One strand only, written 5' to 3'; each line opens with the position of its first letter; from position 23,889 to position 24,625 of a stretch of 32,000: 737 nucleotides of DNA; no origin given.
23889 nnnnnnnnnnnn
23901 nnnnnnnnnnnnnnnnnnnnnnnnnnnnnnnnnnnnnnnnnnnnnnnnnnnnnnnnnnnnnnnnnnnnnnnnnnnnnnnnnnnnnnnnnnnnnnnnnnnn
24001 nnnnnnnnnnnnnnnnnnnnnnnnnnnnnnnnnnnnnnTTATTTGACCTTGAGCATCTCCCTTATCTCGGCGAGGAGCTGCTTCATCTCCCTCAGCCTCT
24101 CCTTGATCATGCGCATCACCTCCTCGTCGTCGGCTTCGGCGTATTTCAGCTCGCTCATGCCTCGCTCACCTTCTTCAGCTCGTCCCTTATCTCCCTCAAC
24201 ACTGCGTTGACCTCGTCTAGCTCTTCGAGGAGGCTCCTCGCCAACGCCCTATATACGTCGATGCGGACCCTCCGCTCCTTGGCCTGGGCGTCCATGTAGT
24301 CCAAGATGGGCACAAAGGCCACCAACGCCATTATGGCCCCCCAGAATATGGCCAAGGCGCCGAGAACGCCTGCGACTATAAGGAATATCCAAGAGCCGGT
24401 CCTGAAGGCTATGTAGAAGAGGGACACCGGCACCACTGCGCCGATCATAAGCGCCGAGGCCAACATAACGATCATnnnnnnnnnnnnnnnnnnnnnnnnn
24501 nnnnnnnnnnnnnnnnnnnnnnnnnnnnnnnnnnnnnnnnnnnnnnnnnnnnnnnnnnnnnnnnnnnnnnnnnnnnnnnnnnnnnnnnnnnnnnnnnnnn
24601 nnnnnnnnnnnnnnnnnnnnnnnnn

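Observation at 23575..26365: Six-gene overlap-coupled operon: ABC-2 exporter + ArsR regulator + membrane coiled-coil protein + 39-aa ORF + beta-solenoid protein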

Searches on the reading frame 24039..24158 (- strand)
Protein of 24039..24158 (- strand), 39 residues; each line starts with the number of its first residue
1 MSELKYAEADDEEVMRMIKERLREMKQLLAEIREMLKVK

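Call 4: search_protein_families(library=pfam, proteins=[window:24039-24158:-], max_evalue=1)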
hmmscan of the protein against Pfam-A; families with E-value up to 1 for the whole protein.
window:24039-24158:- (39 aa): 1 family
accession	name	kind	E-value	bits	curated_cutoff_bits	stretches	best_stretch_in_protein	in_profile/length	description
PF01934.22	HepT-like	-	0.016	15.4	23.5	1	5-32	93-120/120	Ribonuclease HepT-like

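Call 6: search_protein_families(library=ncbifam, proteins=[window:24039-24158:-], max_evalue=1)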
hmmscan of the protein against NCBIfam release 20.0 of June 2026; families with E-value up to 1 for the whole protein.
window:24039-24158:- (39 aa): 1 family
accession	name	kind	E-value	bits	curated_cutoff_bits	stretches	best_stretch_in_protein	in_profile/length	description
NF042964.1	phospholipD_antiphage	equivalog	0.012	13.9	1100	1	1-37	798-834/895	phospholipase D-like domain-containing anti-phage protein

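Call 36: search_protein_families(library=padloc, proteins=[window:24039-24158:-], max_evalue=0.1)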
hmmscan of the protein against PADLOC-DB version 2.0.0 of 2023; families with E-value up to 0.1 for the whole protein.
window:24039-24158:- (39 aa): 0 families

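Call 73: search_solved_structures(query=A8, max_evalue=5)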
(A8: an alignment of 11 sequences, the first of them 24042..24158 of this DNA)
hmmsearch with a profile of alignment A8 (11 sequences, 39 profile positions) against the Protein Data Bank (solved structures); distinct sequences matched with E-value up to 5: 24.
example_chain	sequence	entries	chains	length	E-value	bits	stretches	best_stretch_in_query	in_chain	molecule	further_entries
6xxz_A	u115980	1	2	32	0.018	17.7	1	18-33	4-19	2-EK-4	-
4bgn_A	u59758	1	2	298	0.11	15.2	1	9-34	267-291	VOLTAGE-GATED SODIUM CHANNEL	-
2yfv_C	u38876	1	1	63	0.19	14.5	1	9-32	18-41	SCM3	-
1zak_A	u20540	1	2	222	0.21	14.3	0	10-23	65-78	ADENYLATE KINASE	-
1yod_A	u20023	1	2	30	0.35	13.6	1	21-36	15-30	water-solublized phospholamban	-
6tu5_CCC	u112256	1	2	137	0.37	13.5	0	1-21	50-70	Polymerase basic protein 2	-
7z4o_CCC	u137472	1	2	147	0.46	13.2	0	1-21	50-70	Polymerase basic protein 2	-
4lku_A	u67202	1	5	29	0.54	13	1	28-37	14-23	Large-conductance mechanosensitive channel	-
7qgs_B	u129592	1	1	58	0.72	12.6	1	10-29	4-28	Cbp/p300-interacting transactivator 2,Hypoxia-inducible factor 1-alpha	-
1yzu_A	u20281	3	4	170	0.93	12.3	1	8-30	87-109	Ras-related protein Rab-21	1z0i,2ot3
1z08_A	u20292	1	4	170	0.93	12.3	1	8-30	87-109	Ras-related protein Rab-21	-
1yzt_A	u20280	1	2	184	1.1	12.1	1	8-30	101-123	Ras-related protein Rab-21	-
8tw7_4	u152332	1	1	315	1.3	11.8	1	4-20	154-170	Replication factor C subunit 4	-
8tw8_4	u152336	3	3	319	1.4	11.7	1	4-20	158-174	Replication factor C subunit 4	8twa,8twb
7sgz_B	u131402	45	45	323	1.4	11.7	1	4-20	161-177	Replication factor C subunit 4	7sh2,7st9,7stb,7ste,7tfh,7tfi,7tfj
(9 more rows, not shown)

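Call 84: list_cluster_members(proteins=[P0001, P0004, P0003, window:24042-24158:-])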
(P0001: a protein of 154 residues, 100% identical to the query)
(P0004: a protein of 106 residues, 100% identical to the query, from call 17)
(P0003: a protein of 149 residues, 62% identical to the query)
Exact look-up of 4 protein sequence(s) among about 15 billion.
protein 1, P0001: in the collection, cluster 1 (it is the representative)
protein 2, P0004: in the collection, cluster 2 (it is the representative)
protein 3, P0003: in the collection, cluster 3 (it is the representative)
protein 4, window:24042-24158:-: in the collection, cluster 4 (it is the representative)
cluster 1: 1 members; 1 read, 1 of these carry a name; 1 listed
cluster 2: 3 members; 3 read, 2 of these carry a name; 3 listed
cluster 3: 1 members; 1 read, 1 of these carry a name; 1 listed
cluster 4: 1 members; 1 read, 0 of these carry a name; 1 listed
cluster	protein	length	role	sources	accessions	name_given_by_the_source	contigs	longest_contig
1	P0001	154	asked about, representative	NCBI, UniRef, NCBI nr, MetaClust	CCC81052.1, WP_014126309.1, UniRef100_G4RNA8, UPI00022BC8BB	hypothetical protein [Thermoproteus tenax] | Uncharacterized protein n=1 Tax=Thermoproteus tenax (strain ATCC 35583 / DSM 2078 / JCM ... | status=active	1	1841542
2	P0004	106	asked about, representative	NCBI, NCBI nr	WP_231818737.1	hypothetical protein [Thermoproteus tenax]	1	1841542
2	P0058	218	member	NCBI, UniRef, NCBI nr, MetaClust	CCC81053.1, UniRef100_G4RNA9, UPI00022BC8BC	conserved membrane protein [Thermoproteus tenax Kra 1] | Conserved membrane protein n=2 Tax=Thermoproteus tenax TaxID=2271 RepID=G4RNA9_THETK | status=active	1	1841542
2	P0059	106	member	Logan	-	-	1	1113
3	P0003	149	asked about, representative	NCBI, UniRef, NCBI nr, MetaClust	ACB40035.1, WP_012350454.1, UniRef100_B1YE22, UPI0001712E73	hypothetical protein [Pyrobaculum neutrophilum] | Uncharacterized protein n=1 Tax=Pyrobaculum neutrophilum (strain DSM 2338 / JCM 9278 / ... | status=active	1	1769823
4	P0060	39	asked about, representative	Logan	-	-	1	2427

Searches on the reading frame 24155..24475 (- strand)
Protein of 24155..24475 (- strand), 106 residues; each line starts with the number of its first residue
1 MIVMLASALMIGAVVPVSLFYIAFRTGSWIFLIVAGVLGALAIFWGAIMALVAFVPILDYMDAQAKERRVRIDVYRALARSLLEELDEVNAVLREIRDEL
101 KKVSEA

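Call 4: search_protein_families(library=pfam, proteins=[window:24155-24475:-], max_evalue=1)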
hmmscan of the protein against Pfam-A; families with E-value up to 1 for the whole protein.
window:24155-24475:- (106 aa): 4 families
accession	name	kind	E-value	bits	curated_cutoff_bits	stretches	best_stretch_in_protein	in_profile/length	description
PF25587.1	Rv2743c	-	0.051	13.7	27.7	1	8-102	36-128/237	Rv2743c family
PF16212.11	PhoLip_ATPase_C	-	0.063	13.5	28.3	1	7-58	154-205/251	Phospholipid-translocating P-type ATPase C-terminal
PF11598.13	COMP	-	0.14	13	23.9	1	79-102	3-26/45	Cartilage oligomeric matrix protein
PF18199.6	Dynein_C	-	0.2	11.3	25.7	1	61-106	48-93/309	Dynein heavy chain C-terminal domain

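Call 6: search_protein_families(library=ncbifam, proteins=[window:24155-24475:-], max_evalue=1)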
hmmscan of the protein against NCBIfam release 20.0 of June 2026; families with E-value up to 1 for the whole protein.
window:24155-24475:- (106 aa): 2 families
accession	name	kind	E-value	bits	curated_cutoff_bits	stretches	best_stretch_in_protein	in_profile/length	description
NF047839.1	PspM_Rv2743c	equivalog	0.05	13.5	80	1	8-102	24-113/220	phage shock envelope stress response protein PspM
TIGR02978.1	phageshock_pspC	equivalog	0.48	10.3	104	1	38-103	37-103/121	envelope stress response membrane protein PspC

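Call 17: find_homologous_proteins(query=window:24155-24475:-, max_evalue=0.01)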
Query window:24155-24475:- (106 aa): 13 proteins with E <= 0.01 among 63 candidates.
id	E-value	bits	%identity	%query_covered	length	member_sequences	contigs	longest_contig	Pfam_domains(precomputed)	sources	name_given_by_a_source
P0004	5.8e-57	208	100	100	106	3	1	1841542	-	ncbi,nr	ncbi:hypothetical protein [Thermoproteus tenax]|nr:hypothetical protein [Thermoproteus tenax]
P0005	1.5e-40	155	75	96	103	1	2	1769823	-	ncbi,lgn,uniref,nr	ncbi:hypothetical protein [Pyrobaculum neutrophilum]|uniref:Uncharacterized protein n=1 Tax=Pyrobacu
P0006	5.2e-37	144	68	99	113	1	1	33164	-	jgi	-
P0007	8.4e-37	143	69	99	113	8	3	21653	-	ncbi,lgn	-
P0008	1.3e-36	143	66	100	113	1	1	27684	-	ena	-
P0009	9.3e-35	137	63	97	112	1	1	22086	-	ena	-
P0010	2.2e-32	129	61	96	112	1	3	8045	-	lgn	-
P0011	2.8e-32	129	67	85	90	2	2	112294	-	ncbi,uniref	ncbi:MAG: hypothetical protein ACP5GZ_06155 [Vulcanisaeta sp.]|uniref:hypothetical protein n=1 Tax=V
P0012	3.8e-32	128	58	98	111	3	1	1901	-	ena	-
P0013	1.9e-29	120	54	96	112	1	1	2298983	-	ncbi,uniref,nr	ncbi:hypothetical protein VMUT_1908 [Vulcanisaeta moutnovskia 768-28]|uniref:Uncharacterized protein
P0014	5.7e-28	115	55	89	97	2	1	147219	-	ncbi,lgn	-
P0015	1.8e-22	98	47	96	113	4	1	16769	-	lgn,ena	-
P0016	1.2e-19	89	48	98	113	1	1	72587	-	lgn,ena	-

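Call 18: find_encoding_contigs(protein=P0013, flank=6000, max_places=2)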
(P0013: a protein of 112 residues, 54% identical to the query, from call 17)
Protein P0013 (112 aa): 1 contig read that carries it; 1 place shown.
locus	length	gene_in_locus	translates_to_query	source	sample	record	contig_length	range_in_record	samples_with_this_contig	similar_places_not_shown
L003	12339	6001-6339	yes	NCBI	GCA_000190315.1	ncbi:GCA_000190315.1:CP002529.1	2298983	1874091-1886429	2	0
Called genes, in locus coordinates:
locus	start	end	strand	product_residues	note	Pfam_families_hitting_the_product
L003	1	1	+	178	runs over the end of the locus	PF13563:2_5_RNA_ligase2, PF02834:LigT_PEase (faint)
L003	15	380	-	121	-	-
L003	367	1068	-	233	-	-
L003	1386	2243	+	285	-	-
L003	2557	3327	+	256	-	PF07282:Cas12f1-like_TNB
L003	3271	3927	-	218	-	PF01955:CbiZ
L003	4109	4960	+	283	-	PF02463:SMC_N (faint), PF00005:ABC_tran, PF13304:AAA_21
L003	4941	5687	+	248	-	PF01061:ABC2_membrane, PF12698:ABC2_membrane_3 (weak)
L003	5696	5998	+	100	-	PF01022:HTH_5 (weak), PF12840:HTH_20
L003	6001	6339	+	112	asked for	-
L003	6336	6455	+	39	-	-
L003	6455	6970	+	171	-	-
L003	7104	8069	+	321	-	PF02423:OCD_Mu_crystall, PF01488:Shikimate_DH (weak)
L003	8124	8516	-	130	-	-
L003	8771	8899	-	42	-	-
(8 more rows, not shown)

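Call 19: find_encoding_contigs(protein=P0016, flank=6000, max_places=2)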
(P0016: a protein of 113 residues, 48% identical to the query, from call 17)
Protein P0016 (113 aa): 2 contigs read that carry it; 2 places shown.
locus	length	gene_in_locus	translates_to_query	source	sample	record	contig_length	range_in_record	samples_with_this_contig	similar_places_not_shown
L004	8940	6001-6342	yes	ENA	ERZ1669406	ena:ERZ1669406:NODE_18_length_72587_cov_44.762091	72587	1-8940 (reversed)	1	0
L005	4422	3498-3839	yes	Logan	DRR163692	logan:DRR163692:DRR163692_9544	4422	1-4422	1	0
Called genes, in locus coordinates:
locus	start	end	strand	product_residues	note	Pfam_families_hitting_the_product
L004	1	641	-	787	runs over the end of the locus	PF08351:TmcA_N, PF05127:NAT10_TcmA_helicase, PF13718:GNAT_acetyltr_2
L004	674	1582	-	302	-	PF02775:TPP_enzyme_C, PF12367:PFO_beta_C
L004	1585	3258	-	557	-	PF01558:POR, PF01855:POR_N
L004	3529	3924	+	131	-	-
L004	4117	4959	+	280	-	PF00005:ABC_tran, PF02463:SMC_N (weak), PF13304:AAA_21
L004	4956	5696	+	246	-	PF01061:ABC2_membrane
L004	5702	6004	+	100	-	PF01022:HTH_5, PF12802:MarR_2 (weak), PF12840:HTH_20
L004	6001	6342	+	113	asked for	-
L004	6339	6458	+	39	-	-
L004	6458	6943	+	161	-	-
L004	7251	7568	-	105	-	PF22600:MTPAP-like_central (weak), PF01909:NTP_transf_2, PF18765:Polbeta (weak)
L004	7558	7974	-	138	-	PF05168:HEPN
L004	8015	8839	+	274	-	PF13649:Methyltransf_25 (weak)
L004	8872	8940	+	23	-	?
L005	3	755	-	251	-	?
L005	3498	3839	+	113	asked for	-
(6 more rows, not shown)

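Call 20: find_encoding_contigs(protein=P0006, flank=6000, max_places=2)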
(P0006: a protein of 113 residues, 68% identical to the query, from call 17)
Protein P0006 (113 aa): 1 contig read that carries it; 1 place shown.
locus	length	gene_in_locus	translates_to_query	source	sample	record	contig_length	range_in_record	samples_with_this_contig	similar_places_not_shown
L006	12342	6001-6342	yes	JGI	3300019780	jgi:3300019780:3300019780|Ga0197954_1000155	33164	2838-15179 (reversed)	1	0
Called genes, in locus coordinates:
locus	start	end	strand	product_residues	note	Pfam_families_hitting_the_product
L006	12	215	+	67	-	-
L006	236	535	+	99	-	-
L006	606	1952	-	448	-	PF19289:PmbA_TldD_3rd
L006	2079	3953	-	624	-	PF02934:GatB_N, PF02938:GAD, PF02637:GatB_Yqey (weak)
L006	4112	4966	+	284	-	PF02463:SMC_N (weak), PF00005:ABC_tran, PF25199:nSTAND_NTPase5 (faint), PF13304:AAA_21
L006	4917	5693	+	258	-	PF01061:ABC2_membrane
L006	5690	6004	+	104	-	PF01022:HTH_5, PF12840:HTH_20 (weak)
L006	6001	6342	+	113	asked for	-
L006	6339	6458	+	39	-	-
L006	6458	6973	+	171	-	-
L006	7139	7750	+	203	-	PF00156:Pribosyltran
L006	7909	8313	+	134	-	-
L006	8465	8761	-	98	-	PF01978:TrmB (weak), PF10007:DUF2250, PF14394:DUF4423 (weak)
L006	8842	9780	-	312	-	-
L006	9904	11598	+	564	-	-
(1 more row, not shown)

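Call 36: search_protein_families(library=padloc, proteins=[window:24155-24475:-], max_evalue=0.1)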
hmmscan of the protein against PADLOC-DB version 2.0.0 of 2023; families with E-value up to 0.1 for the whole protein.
window:24155-24475:- (106 aa): 0 families

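Call 72: search_solved_structures(query=A7, max_evalue=5)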
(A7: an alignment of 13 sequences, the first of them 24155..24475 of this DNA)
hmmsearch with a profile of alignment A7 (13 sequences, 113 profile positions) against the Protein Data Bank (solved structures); distinct sequences matched with E-value up to 5: 9.
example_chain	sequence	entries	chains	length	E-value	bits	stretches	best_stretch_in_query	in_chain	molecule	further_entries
3cve_A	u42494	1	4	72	0.06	17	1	65-111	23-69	Homer protein homolog 1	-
3kpe_B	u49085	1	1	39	0.82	13.4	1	66-98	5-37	Fusion glycoprotein F0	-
1g2c_B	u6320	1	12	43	0.83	13.3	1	66-98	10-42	FUSION PROTEIN (F)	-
8iuf_B4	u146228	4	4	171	0.85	13.3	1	25-67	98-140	NDUFB4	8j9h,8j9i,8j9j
5zov_A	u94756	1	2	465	1.2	12.9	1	9-53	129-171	PTS ascorbate-specific subunit IIBC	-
1mz9_A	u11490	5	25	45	1.3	12.8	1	88-109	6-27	cartilage oligomeric matrix protein | Cartilage Oligomerization matrix protein (coiled-coil domain)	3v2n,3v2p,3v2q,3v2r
1fbm_A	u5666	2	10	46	1.3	12.7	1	88-109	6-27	PROTEIN (CARTILAGE OLIGOMERIC MATRIX PROTEIN) | CARTILAGE OLIGOMERIC MATRIX PROTEIN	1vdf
8a3k_UNK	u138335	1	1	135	1.7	12.4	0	65-110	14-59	sc-apCC-4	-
2loq_A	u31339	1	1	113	3.4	11.4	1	9-71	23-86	Interferon alpha-inducible protein 27-like protein 1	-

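Call 74: search_protein_families(library=pfam, alignment_id=A7, max_evalue=1)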
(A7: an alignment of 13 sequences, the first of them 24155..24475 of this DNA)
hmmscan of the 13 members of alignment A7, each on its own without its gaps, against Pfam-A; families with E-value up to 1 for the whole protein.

A. member 1, window:24155-24475:- (106 aa): 4 families
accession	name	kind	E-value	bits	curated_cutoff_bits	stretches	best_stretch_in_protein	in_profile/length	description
PF25587.1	Rv2743c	-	0.051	13.7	27.7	1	8-102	36-128/237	Rv2743c family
PF16212.11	PhoLip_ATPase_C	-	0.063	13.5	28.3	1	7-58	154-205/251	Phospholipid-translocating P-type ATPase C-terminal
PF11598.13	COMP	-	0.14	13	23.9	1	79-102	3-26/45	Cartilage oligomeric matrix protein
PF18199.6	Dynein_C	-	0.2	11.3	25.7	1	61-106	48-93/309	Dynein heavy chain C-terminal domain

B. families by the number of members that match (of 13 scanned): 39 families (the first 25 are shown)
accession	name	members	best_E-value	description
PF06103.16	DUF948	9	0.0013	Bacterial protein of unknown function (DUF948)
PF09843.14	DUF2070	8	0.0017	Predicted membrane protein (DUF2070)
PF24627.1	PUMA_CC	8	0.002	PUMA coiled-coil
PF11598.13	COMP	7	0.11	Cartilage oligomeric matrix protein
PF16212.11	PhoLip_ATPase_C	6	0.061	Phospholipid-translocating P-type ATPase C-terminal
PF04136.21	COG3_N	6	0.087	Conserved oligomeric Golgi complex subunit 3, N-terminal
PF18967.5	PycTM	5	0.019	Pycsar effector protein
PF08651.15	DASH_Duo1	5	0.07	DASH complex subunit Duo1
PF14093.11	DUF4271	4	0.011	Domain of unknown function (DUF4271)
PF05531.17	NPV_P10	4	0.021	Nucleopolyhedrovirus P10 protein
PF19885.4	DUF6358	3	0.036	Family of unknown function (DUF6358)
PF04791.21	LMBR1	2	0.049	LMBR1-like membrane protein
PF18052.6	Rx_N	2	0.054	Rx N-terminal domain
PF12495.13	Vip3A_N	2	0.061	Vegetative insecticide protein 3A N terminal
PF13567.11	DUF4131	2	0.11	Domain of unknown function (DUF4131)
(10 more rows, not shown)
